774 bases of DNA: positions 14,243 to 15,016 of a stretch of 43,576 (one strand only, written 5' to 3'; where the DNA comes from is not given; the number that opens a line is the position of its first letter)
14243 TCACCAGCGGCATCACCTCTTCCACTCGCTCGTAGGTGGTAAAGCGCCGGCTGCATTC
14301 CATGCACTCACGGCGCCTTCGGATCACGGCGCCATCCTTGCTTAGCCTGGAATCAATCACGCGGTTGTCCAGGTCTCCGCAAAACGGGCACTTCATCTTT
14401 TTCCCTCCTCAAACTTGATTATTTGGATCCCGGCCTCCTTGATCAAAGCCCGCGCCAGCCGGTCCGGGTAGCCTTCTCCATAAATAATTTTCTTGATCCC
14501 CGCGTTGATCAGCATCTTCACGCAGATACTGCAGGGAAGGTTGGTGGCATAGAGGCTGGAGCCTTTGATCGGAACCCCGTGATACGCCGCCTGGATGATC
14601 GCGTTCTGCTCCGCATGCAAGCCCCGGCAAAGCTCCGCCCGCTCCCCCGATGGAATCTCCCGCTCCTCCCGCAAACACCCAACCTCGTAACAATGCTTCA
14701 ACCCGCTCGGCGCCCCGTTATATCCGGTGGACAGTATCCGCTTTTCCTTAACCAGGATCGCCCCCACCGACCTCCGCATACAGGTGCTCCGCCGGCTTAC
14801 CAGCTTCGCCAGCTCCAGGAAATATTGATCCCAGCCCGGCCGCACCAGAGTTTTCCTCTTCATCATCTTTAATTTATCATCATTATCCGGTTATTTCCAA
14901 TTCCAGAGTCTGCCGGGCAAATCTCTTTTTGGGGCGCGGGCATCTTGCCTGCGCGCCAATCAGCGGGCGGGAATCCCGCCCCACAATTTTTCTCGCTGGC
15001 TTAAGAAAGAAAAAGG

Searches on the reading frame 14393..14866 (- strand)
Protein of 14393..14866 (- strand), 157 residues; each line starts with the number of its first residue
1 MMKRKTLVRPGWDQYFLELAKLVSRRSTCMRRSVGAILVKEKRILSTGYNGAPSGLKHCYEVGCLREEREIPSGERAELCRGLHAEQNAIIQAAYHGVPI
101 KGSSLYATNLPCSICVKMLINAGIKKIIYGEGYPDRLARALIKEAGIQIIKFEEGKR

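Call 3: search_protein_families(library=pfam, proteins=[window:14393-14866:-], max_evalue=0.01)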
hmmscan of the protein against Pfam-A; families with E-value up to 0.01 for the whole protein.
window:14393-14866:- (157 aa): 3 families
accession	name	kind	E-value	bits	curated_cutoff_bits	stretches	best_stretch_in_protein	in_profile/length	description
PF00383.29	dCMP_cyt_deam_1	-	2e-24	85.8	25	1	12-130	3-101/102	Cytidine and deoxycytidylate deaminase zinc-binding region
PF14437.12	MafB19-deam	-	2.3e-17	63.7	27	1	12-140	3-111/142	MafB19-like deaminase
PF14439.12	Bd3614-deam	-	0.0079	16.6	38.5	0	83-139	35-98/113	Bd3614-like deaminase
